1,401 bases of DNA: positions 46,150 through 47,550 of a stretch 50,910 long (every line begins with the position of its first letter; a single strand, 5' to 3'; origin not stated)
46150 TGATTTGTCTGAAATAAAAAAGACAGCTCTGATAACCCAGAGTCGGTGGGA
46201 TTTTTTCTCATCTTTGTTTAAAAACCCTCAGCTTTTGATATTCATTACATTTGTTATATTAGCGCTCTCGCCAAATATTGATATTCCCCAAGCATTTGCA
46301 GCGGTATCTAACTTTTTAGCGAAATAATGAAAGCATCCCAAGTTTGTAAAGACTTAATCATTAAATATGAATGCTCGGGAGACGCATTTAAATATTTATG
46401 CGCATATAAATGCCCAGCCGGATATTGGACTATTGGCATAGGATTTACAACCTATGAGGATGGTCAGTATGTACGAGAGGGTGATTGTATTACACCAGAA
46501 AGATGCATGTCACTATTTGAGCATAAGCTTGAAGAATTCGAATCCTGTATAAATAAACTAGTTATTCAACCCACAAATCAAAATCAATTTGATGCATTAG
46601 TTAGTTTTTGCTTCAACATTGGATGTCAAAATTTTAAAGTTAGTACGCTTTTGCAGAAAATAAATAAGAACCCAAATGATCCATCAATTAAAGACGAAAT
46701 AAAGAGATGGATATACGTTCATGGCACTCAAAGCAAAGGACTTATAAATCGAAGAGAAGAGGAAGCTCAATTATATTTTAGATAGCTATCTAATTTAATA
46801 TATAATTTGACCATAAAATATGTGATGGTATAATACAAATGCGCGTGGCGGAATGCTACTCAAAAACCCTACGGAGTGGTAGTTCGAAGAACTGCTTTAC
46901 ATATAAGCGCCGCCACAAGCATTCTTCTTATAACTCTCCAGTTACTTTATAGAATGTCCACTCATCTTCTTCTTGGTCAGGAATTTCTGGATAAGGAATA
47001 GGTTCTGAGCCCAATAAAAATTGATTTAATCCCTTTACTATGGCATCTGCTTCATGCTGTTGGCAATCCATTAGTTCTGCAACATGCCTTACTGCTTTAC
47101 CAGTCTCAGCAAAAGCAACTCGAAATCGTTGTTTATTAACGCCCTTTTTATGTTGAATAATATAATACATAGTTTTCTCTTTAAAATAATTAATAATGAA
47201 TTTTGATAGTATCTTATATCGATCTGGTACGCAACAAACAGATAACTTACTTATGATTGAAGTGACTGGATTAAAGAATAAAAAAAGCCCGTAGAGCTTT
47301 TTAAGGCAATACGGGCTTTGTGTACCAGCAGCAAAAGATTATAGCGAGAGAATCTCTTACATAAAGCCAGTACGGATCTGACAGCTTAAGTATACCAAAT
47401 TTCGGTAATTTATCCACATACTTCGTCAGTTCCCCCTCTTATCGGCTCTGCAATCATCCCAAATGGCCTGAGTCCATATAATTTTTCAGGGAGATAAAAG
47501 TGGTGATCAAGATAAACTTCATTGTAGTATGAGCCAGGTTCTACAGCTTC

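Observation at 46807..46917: Near-consensus orphan promoter driving a 72-nt tRNA-like cloverleaf RNA, antisense to the leftward operon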

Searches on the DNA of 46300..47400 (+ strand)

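Call 5: search_rna_families(source=window, start=46700, end=47000, threshold=evalue, max_evalue=10, show_alignments=3)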
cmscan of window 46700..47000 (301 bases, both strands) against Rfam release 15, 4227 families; matches with E-value up to 10: 2.
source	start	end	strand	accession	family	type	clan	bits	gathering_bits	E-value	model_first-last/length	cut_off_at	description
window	46700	46727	-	RF01613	ceN109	Gene; snRNA; snoRNA; CD-box;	-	12.6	52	6.1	1-28/67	3'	Nematode snoRNA ceN109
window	46745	46757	+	RF01072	TMV_UPD-PK3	Cis-reg;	-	11.5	34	2.7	1-31/31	no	Pseudoknot of upstream pseudoknot domain (UPD) of the 3'UTR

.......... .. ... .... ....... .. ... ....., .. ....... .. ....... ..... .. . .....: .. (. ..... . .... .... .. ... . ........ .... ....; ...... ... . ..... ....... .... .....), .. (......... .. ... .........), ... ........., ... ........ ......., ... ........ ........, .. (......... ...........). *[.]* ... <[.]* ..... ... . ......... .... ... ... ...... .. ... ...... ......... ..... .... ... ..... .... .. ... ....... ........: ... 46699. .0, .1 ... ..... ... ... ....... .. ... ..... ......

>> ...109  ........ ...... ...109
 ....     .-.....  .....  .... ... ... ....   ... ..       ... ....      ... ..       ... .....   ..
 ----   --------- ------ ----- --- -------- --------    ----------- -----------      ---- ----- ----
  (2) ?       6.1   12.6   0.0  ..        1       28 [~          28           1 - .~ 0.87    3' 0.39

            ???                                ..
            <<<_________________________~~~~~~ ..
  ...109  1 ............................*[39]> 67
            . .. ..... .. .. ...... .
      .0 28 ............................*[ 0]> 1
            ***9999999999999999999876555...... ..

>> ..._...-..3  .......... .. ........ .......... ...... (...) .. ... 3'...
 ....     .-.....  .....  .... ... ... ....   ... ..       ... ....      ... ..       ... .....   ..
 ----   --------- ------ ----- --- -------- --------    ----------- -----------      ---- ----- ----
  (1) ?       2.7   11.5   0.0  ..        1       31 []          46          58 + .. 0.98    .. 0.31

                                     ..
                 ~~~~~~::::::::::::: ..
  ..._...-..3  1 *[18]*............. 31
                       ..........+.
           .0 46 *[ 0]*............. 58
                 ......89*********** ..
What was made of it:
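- On C4 antisense RNA (RF01695): No Rfam family, C4 included, matches at E<=10 (call 5).
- Closest known: C4 antisense RNA of phages P1/P7. Different: There is no Rfam match (call 5).
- The Rfam C4 model and all other families give no hit, even at E<=10 (call 5). No Rfam tRNA or tRNA-like family hit appears at E<=10 (call 5).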

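Call 10: search_dna_similar(query=window:46300-47400:+, collection=phages, mode=distant, max_rows=30)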
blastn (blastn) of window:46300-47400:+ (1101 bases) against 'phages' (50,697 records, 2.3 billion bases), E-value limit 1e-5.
Records with a match: 1; places in all: 1; records where one place covers at least 80% of the query: 0.
Best place of each record, by identity: 60-80% 1.
By first word of the organism name: uncultured 1.
By host as written in the record: - 1.
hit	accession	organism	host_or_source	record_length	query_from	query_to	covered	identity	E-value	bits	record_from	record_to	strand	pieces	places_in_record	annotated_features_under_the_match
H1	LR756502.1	uncultured phage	metagenomic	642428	276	394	11%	71.4%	3e-7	63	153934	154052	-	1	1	record has no annotation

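Call 40: build_rna_model(alignment_id=A3, structure=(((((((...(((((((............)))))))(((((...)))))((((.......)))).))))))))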
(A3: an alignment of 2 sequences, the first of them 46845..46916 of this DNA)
Model R1 built from alignment A3 (2 sequences, 72 columns); structure: as given.
model positions 72; base pairs 23; branch points 2; effective number of sequences 1.08; information 0.784 bits per position. Calibrated on 0.2 Mb of random sequence (short: E-values are rough).
structure used (alignment columns):
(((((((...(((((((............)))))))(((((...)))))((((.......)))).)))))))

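Call 41: search_with_rna_model(model_id=R1, sources=[window, L001, L002, L003, L004, L005, L006, L007, L008, L009, L010, L011, L012, L013, L014, L015, L016, L017, L018, L019, L020, L021, L022, L023, L024, L025, L026, L027, L028, L029, L030, L031, L032, L033, L034, L035, L036, L037, L038, L039, L040, L041, L042, L043, L044, L045, L046, L047, L048, L049, L050, L051, L052, L053, L054, L055, L056, L057, L058, L059, L060, L061, L062, L063, L064, L065, L066, L067, L068, L069, L070, L071, L072, L073, L074, L075, L076, L077, L078, L085, L086, L087, L088, L089], max_evalue=10)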
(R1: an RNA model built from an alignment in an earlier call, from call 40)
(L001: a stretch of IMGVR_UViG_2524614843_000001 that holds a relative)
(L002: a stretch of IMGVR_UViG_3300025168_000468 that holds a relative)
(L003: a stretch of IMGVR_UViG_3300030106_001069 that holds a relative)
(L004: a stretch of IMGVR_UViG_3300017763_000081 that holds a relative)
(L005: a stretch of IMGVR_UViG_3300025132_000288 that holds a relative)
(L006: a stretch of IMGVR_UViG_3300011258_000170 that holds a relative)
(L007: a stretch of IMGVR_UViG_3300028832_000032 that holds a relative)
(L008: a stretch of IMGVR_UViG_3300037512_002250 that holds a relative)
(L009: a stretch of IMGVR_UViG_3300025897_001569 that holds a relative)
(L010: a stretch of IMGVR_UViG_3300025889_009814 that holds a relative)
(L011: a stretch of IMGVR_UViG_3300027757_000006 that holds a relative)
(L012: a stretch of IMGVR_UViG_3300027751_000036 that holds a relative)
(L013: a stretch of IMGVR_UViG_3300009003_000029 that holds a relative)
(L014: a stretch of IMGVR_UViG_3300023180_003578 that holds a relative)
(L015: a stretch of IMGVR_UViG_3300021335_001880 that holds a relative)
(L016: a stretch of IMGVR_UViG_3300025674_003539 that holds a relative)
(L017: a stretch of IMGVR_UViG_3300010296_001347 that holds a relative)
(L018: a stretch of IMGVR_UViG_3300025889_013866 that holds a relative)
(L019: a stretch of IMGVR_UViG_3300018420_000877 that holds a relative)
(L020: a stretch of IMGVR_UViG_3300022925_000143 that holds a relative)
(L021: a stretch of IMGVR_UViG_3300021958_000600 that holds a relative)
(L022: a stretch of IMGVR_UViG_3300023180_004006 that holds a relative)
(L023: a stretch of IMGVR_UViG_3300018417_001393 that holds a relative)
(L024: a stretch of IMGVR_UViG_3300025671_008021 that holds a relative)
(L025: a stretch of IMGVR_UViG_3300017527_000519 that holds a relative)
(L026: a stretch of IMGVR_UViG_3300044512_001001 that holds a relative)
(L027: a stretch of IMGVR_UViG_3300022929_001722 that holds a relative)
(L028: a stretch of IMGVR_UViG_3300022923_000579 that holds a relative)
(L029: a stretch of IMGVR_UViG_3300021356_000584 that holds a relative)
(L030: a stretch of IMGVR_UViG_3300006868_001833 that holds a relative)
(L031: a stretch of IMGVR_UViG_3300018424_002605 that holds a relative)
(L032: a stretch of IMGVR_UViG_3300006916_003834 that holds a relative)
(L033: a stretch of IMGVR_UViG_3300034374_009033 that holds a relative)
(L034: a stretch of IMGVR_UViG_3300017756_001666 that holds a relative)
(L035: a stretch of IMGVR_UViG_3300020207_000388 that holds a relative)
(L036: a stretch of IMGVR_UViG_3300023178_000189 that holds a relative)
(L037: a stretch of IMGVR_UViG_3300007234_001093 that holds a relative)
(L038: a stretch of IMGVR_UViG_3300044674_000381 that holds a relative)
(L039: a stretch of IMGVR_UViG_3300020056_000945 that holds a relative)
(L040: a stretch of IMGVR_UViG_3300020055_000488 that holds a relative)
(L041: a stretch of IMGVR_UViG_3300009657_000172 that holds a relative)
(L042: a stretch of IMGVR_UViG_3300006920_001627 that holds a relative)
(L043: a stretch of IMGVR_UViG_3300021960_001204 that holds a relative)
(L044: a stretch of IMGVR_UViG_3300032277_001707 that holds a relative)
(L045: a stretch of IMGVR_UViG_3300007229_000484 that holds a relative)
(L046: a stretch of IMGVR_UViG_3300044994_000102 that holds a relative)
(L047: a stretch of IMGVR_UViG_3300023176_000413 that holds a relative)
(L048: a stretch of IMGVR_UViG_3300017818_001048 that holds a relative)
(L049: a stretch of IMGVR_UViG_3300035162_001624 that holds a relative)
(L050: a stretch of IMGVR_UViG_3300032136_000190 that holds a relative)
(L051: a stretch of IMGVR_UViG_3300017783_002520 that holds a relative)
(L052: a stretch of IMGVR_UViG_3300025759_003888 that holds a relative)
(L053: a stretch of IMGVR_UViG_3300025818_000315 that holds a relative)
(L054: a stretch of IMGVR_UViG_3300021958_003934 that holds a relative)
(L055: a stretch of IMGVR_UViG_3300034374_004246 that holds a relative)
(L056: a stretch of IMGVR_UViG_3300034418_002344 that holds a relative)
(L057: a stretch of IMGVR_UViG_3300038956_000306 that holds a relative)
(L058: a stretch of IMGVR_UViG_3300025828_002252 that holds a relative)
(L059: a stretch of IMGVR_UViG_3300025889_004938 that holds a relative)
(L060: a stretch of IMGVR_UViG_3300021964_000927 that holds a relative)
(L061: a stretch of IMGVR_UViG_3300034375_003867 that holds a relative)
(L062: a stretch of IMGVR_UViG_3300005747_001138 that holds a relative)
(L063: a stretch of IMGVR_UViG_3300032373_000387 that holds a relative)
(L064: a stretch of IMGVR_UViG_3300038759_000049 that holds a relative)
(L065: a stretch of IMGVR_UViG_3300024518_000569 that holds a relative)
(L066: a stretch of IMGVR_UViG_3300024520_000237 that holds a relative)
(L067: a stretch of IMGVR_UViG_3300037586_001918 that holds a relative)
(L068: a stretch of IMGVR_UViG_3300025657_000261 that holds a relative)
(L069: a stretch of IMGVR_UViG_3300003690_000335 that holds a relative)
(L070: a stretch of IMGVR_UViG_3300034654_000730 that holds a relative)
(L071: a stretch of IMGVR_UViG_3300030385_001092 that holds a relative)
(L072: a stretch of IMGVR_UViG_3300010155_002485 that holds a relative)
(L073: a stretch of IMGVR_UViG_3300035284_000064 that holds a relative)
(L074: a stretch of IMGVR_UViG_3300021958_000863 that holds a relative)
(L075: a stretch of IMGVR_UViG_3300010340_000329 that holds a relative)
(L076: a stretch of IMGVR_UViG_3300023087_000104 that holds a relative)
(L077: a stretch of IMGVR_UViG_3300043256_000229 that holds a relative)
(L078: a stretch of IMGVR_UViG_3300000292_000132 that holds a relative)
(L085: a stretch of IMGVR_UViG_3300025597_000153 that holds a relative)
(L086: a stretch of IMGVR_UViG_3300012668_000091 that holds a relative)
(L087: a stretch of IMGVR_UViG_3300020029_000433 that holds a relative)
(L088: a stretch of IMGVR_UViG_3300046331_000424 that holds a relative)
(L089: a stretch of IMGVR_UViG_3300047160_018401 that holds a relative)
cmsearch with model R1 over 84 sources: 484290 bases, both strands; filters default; matches with E-value up to 10: 1.
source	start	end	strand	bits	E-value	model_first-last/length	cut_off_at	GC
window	46845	46916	+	106.9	1.4e-24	1-72/72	no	0.5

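Call 43: search_with_rna_model(model_id=R1, sources=[L090, L091, L092, L093, L094, L095, L096, L097, L098, L099, L100, L101, L102, L103, L104, L105, L106, L107, L108, L109, L110, L111, L112, L113, L114, L115, L116, L117, L118, L119, L120, L121, L122, L123, L124, L125, L126, L127, L128, L129, L130, L131, L132, L133, L134, L135, L136, L137, L138, L139, L140, L141, L142, L143, L144, L145, L146, L147, L148, L149, L150, L151, L152, L153, L154, L155, L156, L157, L158, L159, L160, L161, L162, L163, L164, L165, L166, L167, L168, L169], max_evalue=1)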
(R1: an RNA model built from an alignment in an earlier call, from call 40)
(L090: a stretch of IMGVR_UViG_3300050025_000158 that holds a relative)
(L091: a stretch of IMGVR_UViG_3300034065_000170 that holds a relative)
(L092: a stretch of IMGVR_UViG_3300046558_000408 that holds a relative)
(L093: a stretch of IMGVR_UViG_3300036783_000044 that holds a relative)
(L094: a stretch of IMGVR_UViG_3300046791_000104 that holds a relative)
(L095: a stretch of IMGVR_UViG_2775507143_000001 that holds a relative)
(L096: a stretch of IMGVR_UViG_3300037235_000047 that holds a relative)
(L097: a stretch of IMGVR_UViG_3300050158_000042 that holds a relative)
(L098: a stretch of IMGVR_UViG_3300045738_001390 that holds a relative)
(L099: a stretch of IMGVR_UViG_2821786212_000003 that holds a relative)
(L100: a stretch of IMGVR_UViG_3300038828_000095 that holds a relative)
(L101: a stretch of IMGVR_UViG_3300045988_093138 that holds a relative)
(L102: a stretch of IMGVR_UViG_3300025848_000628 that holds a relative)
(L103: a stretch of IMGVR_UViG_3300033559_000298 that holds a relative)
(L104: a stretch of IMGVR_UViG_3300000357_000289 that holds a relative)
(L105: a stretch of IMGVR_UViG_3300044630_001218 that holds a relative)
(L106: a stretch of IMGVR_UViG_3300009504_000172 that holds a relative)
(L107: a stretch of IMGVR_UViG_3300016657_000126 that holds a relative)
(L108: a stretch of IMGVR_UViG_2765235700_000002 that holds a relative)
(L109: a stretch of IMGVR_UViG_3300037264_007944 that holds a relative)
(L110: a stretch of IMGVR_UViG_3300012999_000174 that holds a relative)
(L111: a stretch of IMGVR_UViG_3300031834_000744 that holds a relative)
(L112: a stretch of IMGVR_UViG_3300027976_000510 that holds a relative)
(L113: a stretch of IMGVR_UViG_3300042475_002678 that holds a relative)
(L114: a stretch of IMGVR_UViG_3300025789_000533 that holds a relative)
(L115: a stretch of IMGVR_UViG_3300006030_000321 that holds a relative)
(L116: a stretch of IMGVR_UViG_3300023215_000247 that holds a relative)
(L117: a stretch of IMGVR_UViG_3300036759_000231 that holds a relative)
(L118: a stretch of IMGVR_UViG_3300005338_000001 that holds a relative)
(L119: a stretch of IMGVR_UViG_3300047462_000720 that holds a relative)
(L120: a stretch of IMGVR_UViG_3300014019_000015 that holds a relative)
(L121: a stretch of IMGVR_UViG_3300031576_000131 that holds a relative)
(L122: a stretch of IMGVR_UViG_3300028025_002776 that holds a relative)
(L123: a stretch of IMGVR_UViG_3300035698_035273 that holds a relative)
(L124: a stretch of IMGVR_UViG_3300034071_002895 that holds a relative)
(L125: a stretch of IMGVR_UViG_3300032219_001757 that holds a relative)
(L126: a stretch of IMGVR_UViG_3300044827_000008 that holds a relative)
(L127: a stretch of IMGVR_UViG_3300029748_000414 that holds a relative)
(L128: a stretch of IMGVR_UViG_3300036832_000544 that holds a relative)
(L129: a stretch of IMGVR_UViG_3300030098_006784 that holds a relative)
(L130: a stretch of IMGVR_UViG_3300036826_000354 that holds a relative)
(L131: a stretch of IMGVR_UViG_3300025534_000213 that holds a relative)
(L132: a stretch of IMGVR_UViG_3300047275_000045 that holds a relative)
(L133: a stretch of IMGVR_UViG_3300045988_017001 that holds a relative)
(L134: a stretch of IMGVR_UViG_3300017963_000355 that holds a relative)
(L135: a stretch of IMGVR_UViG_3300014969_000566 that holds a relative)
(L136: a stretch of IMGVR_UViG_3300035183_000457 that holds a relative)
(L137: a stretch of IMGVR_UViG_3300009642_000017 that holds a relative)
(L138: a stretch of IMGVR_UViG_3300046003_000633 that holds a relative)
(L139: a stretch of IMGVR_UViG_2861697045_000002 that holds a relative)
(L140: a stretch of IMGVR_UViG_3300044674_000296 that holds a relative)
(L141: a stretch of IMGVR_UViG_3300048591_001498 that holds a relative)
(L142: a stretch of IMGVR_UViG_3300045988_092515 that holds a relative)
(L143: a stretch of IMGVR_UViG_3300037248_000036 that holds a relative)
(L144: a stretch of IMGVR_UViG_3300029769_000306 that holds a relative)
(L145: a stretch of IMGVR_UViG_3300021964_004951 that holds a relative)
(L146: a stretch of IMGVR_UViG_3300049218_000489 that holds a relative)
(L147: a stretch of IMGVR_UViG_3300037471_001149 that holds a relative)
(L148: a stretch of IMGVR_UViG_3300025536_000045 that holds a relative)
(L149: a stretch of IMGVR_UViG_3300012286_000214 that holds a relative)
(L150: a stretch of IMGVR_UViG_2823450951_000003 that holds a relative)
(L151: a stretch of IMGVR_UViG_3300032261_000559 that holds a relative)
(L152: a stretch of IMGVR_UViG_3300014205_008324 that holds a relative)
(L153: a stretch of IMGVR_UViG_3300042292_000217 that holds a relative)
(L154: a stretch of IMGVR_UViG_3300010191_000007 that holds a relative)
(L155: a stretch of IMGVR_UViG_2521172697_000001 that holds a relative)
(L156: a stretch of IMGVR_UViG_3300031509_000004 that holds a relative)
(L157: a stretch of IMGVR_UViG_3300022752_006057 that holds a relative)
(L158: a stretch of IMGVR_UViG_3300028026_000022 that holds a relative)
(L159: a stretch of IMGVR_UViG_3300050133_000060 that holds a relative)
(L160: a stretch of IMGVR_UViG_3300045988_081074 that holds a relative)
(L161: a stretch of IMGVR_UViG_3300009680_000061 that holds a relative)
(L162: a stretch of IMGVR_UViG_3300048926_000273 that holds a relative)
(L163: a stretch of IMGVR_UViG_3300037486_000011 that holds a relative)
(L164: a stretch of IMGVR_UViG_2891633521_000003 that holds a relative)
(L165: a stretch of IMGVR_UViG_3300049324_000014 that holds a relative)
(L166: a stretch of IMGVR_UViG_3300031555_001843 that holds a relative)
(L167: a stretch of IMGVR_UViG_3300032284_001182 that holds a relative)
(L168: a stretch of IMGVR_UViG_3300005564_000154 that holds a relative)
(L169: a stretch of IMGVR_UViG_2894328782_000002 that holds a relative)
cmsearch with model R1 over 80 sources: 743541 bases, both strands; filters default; matches with E-value up to 1: 4.
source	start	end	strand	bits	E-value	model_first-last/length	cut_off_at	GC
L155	9025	9102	-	24.4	0.0075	1-72/72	no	0.68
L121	7275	7340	-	19.5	0.15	1-72/72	no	0.76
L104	10780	10852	-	18.4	0.29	1-72/72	no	0.74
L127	9602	9674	-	16.4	0.92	1-72/72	no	0.71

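Call 51: search_with_rna_model(model_id=R1, sources=[L210, L211, L212, L213, L214, L215, L216, L217], max_evalue=10, show_alignments=4)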
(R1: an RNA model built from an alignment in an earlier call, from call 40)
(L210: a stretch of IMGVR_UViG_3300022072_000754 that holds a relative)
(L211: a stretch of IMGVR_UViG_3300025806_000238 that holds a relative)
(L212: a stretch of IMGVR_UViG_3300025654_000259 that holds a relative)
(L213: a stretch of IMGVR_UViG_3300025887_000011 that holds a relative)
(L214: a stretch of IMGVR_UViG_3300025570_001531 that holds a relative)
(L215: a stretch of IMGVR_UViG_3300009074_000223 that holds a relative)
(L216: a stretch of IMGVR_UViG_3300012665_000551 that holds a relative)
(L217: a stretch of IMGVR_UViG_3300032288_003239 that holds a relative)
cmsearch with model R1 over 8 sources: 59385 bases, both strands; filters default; matches with E-value up to 10: 8.
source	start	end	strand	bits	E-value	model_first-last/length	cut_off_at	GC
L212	1951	1966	-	12.8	0.66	16-31/72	no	0.44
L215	1544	1559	-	12.8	0.66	16-31/72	no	0.44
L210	2874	2889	+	12.8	0.66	16-31/72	no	0.44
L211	1649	1664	+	12.8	0.66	16-31/72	no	0.44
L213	8211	8226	-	12.8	0.66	16-31/72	no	0.44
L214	1196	1211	-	12.8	0.66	16-31/72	no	0.44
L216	1147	1221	-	10.2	3.2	1-72/72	no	0.41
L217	1461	1473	+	9.5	4.7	37-49/72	no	0.38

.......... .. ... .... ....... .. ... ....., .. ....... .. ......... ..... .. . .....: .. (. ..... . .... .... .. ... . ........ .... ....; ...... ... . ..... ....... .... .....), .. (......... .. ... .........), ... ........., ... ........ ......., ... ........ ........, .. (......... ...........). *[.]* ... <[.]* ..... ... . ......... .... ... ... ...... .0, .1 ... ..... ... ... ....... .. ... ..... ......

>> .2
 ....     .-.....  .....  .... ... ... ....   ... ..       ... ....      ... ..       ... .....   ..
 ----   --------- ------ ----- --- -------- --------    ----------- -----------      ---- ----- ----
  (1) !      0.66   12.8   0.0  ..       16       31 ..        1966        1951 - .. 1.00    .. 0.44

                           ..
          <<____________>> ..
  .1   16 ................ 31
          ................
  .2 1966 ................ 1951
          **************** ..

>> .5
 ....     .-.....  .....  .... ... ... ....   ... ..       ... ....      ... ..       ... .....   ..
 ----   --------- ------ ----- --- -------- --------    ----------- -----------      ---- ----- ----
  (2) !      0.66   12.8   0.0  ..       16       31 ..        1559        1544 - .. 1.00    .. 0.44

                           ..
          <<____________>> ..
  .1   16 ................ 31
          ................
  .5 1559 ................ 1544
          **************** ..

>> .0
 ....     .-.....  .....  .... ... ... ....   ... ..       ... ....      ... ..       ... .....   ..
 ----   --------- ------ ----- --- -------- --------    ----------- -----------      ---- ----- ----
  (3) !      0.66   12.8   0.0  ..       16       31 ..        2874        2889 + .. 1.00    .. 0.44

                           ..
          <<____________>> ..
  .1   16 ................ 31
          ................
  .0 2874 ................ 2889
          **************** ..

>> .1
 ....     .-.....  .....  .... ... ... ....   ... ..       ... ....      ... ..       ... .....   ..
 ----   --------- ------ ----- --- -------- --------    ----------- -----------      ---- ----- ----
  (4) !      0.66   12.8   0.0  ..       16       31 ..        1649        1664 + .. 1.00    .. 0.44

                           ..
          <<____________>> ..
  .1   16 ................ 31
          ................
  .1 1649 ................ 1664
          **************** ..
